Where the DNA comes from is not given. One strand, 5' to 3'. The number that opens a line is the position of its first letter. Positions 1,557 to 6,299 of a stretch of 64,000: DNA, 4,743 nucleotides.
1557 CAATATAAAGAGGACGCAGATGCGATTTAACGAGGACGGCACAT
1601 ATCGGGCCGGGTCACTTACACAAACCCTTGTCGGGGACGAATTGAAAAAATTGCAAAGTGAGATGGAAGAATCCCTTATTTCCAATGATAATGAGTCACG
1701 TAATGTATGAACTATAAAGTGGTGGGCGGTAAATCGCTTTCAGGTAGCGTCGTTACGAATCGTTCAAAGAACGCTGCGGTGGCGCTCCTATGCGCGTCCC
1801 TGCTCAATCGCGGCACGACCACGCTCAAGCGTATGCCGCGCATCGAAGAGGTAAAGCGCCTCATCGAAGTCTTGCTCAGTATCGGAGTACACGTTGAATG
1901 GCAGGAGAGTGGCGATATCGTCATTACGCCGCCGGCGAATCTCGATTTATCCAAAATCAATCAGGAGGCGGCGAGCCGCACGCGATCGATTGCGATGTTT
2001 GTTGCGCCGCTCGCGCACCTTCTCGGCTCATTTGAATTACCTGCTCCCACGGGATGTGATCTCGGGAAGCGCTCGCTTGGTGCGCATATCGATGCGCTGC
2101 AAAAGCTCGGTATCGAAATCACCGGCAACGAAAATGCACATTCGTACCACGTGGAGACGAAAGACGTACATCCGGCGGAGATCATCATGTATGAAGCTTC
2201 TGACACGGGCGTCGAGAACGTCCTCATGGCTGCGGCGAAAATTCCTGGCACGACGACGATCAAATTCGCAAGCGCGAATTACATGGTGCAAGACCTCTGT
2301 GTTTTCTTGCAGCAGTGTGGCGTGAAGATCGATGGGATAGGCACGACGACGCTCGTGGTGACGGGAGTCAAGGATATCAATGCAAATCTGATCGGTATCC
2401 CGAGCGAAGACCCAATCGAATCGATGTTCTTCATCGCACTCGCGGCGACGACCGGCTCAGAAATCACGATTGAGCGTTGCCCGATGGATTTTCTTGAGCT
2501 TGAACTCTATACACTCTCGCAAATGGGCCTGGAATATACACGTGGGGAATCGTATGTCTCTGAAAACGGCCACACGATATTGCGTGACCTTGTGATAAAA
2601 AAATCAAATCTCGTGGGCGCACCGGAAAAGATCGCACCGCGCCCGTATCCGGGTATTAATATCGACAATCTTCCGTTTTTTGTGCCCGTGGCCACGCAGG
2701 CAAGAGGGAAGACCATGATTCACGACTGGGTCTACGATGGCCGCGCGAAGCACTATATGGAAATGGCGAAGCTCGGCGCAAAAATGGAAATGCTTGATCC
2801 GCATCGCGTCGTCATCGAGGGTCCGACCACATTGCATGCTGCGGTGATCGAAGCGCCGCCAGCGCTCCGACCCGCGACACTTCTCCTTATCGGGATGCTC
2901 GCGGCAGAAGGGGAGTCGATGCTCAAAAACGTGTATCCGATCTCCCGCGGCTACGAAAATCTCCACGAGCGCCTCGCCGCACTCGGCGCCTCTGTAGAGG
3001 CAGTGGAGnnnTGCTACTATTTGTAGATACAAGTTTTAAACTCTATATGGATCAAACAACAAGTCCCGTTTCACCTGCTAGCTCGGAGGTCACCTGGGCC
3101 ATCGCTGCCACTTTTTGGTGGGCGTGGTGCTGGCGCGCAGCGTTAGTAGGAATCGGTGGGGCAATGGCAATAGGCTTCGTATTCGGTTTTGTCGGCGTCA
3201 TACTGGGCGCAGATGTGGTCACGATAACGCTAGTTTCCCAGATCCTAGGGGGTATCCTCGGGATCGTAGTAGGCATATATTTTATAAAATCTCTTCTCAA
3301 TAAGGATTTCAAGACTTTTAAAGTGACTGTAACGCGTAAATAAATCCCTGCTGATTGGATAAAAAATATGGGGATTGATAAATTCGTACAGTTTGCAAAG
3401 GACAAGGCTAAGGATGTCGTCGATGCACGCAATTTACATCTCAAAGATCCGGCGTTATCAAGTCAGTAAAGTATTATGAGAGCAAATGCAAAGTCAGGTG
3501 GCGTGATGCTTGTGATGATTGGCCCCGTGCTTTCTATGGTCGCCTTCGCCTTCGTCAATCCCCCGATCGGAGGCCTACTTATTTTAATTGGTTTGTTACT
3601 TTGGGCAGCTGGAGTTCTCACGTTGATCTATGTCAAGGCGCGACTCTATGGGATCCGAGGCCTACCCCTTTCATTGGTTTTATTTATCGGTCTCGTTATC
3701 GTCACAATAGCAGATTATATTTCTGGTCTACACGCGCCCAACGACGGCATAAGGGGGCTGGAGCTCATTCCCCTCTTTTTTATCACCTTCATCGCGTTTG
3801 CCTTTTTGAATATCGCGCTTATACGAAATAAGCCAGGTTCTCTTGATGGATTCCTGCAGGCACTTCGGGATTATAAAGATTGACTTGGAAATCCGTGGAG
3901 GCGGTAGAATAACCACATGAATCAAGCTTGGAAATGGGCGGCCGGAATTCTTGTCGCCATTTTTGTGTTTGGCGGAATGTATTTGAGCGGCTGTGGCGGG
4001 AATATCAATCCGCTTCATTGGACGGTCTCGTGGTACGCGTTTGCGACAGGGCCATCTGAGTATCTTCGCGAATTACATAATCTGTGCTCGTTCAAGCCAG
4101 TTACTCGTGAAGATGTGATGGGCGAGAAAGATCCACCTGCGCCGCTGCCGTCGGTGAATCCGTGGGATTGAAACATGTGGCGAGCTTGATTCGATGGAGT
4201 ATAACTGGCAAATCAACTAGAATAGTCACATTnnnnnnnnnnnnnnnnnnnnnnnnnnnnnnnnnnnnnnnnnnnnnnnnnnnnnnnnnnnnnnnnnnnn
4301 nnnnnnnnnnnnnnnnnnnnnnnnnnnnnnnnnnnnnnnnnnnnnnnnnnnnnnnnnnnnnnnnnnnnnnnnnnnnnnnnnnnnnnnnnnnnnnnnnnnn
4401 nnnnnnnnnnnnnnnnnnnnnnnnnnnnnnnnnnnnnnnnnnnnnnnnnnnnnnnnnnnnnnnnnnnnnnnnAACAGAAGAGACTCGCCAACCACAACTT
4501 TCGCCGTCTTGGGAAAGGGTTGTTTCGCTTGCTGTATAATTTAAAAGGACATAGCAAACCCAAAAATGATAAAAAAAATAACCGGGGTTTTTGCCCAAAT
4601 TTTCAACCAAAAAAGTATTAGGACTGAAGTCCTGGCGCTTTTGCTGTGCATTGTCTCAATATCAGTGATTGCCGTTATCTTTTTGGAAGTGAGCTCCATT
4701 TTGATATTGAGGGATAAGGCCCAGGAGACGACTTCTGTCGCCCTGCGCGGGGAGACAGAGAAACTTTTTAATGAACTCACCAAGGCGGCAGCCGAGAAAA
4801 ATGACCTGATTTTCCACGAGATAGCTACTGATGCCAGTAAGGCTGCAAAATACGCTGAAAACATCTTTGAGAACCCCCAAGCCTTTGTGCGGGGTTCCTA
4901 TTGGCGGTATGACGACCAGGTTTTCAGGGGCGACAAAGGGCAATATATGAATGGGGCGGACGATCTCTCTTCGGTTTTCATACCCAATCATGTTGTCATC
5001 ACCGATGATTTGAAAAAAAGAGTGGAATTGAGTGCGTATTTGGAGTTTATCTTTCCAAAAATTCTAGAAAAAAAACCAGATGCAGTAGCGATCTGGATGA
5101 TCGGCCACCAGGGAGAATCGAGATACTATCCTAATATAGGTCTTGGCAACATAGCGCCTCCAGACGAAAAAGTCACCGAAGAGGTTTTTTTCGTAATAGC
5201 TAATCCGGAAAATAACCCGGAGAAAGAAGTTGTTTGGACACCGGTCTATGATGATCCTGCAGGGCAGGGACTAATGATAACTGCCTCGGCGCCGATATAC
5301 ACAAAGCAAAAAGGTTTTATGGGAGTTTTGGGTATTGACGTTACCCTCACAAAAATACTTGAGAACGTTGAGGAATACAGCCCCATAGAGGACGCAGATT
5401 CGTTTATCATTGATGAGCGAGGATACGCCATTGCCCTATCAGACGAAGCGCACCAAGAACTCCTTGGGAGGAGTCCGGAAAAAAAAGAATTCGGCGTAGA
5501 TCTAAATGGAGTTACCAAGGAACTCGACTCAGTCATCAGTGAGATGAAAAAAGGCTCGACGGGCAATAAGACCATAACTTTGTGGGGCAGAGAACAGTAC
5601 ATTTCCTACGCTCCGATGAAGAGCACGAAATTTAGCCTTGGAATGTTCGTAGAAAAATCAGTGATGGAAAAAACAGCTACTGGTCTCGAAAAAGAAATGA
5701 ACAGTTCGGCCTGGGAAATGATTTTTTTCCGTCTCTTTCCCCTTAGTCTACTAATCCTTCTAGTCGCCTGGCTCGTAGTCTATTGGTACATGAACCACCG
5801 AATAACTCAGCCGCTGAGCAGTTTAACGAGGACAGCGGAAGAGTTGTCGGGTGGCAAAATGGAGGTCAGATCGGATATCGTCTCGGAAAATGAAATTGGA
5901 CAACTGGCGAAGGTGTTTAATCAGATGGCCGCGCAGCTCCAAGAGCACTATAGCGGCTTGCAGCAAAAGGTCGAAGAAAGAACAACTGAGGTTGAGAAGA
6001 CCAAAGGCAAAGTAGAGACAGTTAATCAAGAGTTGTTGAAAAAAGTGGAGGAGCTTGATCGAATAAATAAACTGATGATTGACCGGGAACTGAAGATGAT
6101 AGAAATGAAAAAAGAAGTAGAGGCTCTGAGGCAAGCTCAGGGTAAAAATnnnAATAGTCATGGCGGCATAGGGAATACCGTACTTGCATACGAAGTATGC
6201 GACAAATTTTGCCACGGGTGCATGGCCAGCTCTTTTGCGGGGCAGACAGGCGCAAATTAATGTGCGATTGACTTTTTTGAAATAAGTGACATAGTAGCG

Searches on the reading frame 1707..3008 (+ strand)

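Call 70: search_protein_families(library=pfam, proteins=[window:1707-3008:+], max_evalue=0.00001)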
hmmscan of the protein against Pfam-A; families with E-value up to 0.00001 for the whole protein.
window:1707-3008:+ (434 aa): 1 family
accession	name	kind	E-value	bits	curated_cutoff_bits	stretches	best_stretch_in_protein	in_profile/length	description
PF00275.25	EPSP_synthase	-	3.2e-45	155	22.8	1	7-423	3-417/417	EPSP synthase (3-phosphoshikimate 1-carboxyvinyltransferase)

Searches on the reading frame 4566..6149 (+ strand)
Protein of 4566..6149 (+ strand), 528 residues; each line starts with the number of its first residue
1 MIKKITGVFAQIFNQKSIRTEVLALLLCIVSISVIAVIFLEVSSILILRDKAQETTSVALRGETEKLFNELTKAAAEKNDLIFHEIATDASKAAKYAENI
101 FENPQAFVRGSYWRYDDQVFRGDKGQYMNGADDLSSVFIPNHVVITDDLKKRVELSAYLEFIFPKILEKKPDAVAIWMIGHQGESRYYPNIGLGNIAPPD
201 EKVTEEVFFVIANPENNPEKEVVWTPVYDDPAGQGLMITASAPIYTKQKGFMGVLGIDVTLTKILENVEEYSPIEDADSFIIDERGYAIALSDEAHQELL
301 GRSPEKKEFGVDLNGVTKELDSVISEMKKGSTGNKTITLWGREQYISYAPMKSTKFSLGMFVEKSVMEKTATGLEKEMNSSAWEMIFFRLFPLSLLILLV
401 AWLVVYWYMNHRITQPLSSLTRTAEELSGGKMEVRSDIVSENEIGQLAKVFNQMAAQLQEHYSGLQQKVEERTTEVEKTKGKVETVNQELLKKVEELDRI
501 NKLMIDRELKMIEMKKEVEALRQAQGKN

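Call 70: search_protein_families(library=pfam, proteins=[window:4566-6149:+], max_evalue=0.00001)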
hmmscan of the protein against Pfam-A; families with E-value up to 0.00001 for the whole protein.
window:4566-6149:+ (528 aa): 3 families
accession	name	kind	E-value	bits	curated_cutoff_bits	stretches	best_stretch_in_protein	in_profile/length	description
PF00672.30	HAMP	-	4.2e-12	46.6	25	1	409-460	2-53/53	HAMP domain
PF02743.24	dCache_1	-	1.8e-10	41.2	45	1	127-358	25-237/240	Cache domain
PF22673.2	MCP-like_PDC_1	-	1.2e-08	35.8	27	1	220-264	67-111/113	Methyl-accepting chemotaxis protein-like, first PDC sensor domain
